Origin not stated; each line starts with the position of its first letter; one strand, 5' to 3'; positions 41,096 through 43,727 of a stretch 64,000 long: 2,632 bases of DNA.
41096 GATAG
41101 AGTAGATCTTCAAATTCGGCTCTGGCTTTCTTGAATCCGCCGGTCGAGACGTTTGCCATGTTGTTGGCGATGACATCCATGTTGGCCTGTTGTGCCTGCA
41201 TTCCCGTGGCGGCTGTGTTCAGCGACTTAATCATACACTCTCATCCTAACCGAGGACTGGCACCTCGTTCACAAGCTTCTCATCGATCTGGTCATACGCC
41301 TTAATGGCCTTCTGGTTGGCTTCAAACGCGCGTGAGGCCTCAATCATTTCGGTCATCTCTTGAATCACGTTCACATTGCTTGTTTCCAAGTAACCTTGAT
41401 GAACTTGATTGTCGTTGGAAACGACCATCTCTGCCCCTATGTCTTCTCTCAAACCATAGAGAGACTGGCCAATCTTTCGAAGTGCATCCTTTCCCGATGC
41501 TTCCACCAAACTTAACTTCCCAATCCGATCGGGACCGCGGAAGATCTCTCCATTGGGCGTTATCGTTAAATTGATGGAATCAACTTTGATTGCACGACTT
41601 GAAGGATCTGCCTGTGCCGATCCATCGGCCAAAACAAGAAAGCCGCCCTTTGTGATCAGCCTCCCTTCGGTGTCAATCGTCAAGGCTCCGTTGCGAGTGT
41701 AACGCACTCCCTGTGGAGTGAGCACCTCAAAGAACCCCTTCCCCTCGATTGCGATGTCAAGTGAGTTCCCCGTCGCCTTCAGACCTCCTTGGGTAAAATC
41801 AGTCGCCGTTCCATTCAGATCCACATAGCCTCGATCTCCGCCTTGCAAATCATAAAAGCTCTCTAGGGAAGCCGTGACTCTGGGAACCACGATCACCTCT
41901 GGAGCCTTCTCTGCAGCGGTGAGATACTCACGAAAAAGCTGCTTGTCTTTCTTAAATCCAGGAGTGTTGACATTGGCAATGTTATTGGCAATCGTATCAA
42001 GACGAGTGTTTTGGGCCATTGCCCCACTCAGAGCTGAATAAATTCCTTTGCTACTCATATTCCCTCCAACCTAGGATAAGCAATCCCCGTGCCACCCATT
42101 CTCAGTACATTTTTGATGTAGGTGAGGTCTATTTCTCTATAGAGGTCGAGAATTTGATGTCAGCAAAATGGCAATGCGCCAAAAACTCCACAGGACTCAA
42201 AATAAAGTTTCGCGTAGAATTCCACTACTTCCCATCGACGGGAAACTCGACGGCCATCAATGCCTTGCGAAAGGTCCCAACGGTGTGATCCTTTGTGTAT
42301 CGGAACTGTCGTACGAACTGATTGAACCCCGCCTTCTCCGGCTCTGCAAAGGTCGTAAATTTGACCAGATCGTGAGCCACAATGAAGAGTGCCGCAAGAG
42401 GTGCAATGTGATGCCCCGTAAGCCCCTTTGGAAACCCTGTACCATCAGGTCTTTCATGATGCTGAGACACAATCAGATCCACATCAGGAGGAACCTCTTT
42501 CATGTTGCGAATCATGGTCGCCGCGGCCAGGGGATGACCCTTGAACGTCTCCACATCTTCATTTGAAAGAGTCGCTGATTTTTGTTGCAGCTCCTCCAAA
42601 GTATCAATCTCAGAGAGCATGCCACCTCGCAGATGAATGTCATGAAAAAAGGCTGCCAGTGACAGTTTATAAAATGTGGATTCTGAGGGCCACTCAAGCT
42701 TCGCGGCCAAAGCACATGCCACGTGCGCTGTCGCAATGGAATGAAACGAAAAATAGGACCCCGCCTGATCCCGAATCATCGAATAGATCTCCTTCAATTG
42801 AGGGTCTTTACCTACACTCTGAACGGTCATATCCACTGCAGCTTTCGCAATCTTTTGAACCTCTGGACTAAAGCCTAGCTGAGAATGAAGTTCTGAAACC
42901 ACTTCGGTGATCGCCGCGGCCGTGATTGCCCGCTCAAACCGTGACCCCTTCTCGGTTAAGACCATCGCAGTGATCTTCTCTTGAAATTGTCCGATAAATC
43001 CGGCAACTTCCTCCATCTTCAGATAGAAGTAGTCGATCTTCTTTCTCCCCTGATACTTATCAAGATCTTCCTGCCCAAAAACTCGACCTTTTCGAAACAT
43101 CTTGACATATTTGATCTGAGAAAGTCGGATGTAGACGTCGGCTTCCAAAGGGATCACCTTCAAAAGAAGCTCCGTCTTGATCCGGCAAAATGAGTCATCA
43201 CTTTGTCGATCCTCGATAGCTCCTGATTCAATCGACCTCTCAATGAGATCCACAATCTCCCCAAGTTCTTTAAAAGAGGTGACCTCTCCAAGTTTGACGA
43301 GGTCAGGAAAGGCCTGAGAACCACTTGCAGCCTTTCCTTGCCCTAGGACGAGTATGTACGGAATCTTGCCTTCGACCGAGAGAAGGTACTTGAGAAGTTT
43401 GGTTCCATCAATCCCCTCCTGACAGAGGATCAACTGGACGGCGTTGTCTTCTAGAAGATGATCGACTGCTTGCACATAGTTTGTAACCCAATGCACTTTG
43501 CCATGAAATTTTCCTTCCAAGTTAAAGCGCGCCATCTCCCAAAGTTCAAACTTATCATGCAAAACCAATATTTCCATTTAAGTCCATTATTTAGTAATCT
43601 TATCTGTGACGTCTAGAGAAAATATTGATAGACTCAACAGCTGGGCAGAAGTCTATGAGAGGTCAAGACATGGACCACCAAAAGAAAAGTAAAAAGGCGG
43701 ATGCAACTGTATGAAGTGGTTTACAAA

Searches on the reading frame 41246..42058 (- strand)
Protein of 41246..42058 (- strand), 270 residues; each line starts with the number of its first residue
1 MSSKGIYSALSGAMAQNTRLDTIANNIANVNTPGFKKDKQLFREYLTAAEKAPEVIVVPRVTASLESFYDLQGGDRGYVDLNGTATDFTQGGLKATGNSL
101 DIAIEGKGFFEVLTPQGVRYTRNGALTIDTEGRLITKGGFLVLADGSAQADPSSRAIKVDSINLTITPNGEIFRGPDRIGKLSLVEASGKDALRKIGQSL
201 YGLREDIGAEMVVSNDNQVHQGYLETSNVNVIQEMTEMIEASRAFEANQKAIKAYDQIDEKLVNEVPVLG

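Call 9: search_protein_families(library=pfam, proteins=[window:41246-42058:-], max_evalue=0.01)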
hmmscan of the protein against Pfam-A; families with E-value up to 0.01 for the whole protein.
window:41246-42058:- (270 aa): 3 families
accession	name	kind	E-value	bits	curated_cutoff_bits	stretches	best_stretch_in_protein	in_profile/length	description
PF06429.18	Flg_bbr_C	-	9.2e-21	73.5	23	1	221-264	2-45/46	Flagellar basal body rod FlgEFG protein C-terminal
PF22692.1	LlgE_F_G_D1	-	2.6e-13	50.3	27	1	103-172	1-62/64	Flagellar hook protein FlgE/F/G D1 domain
PF00460.25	Flg_bb_rod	-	1.8e-12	47.4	20.7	1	6-36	1-31/31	Flagella basal body rod protein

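Call 10: search_protein_families(library=ncbifam, proteins=[window:41246-42058:-], max_evalue=0.01)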
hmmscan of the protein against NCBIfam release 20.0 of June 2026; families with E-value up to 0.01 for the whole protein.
window:41246-42058:- (270 aa): 33 families (the best 25 are shown)
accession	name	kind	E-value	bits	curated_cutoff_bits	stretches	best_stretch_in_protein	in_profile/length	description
TIGR03506.1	FlgEFG_subfam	subfamily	9.1e-63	213.1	70.25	2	5-152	2-132/351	flagellar hook-basal body complex protein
TIGR02490.1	flgF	equivalog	1.8e-57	194.4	178.5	1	6-246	1-218/218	flagellar basal-body rod protein FlgF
TIGR02488.1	flgG_G_neg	equivalog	1e-48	166.1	252.75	1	7-263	3-256/259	flagellar basal-body rod protein FlgG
NF009331.1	PRK12689.1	equivalog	2.5e-47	161.2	347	1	9-259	8-241/252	flagellar basal-body rod protein FlgF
NF009332.0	PRK12690.1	equivalog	2.9e-44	151.2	288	2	81-258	60-228/239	flagellar hook-basal body complex protein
NF009280.2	PRK12640.1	subfamily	1.5e-43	149.1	210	1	4-261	3-238/246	flagellar basal body rod protein FlgF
NF009282.1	PRK12642.1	equivalog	2.3e-43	148.2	242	1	4-256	3-227/239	flagellar basal-body rod protein FlgF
NF009278.1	PRK12636.1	equivalog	4.9e-40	137.7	350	1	5-264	4-260/263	flagellar basal body rod protein FlgG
NF009456.0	PRK12816.1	equivalog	4.1e-39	134.8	416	1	5-258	4-255/264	flagellar basal body rod protein FlgG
NF004241.1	PRK05682.1-5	equivalog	1.6e-33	116.5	469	2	4-155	3-147/446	flagellar hook protein FlgE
NF004238.1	PRK05682.1-1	equivalog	1.6e-31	110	400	3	79-142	58-121/414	flagellar hook protein FlgE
TIGR02489.1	flgE_epsilon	equivalog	2.5e-25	89.1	412.85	2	5-143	4-137/719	flagellar hook protein FlgE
NF004243.1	PRK05682.2-2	equivalog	3.6e-25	88.9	801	3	89-160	70-142/420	flagellar hook protein FlgE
NF004242.0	PRK05682.2-1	equivalog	4.6e-24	85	365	2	5-141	6-127/422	flagellar hook protein FlgE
NF004240.1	PRK05682.1-4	equivalog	6.2e-23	81.8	472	2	8-139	5-122/443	flagellar hook protein FlgE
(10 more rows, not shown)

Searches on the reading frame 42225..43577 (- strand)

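Call 9: search_protein_families(library=pfam, proteins=[window:42225-43577:-], max_evalue=0.01)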
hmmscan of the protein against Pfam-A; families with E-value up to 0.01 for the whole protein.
window:42225-43577:- (450 aa): 2 families
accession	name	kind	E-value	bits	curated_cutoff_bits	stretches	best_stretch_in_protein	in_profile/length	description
PF13487.12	HD_5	-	4.6e-16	59.5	27.2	1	282-415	20-146/170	HD domain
PF01966.28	HD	-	8.6e-08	32.9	22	1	279-395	4-104/116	HD domain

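Call 10: search_protein_families(library=ncbifam, proteins=[window:42225-43577:-], max_evalue=0.01)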
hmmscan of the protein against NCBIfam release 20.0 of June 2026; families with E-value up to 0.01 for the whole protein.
window:42225-43577:- (450 aa): 2 families
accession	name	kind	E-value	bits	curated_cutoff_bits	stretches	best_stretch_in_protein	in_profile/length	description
NF053512.1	nitric_RR_NosR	exception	1.1e-14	54.3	400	1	271-408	187-316/422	response regulator c-di-GMP phosphodiesterase, NosR family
TIGR00277.1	HDIG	domain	2.1e-05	24.3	27.6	1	279-375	8-83/84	HDIG domain-containing metalloprotein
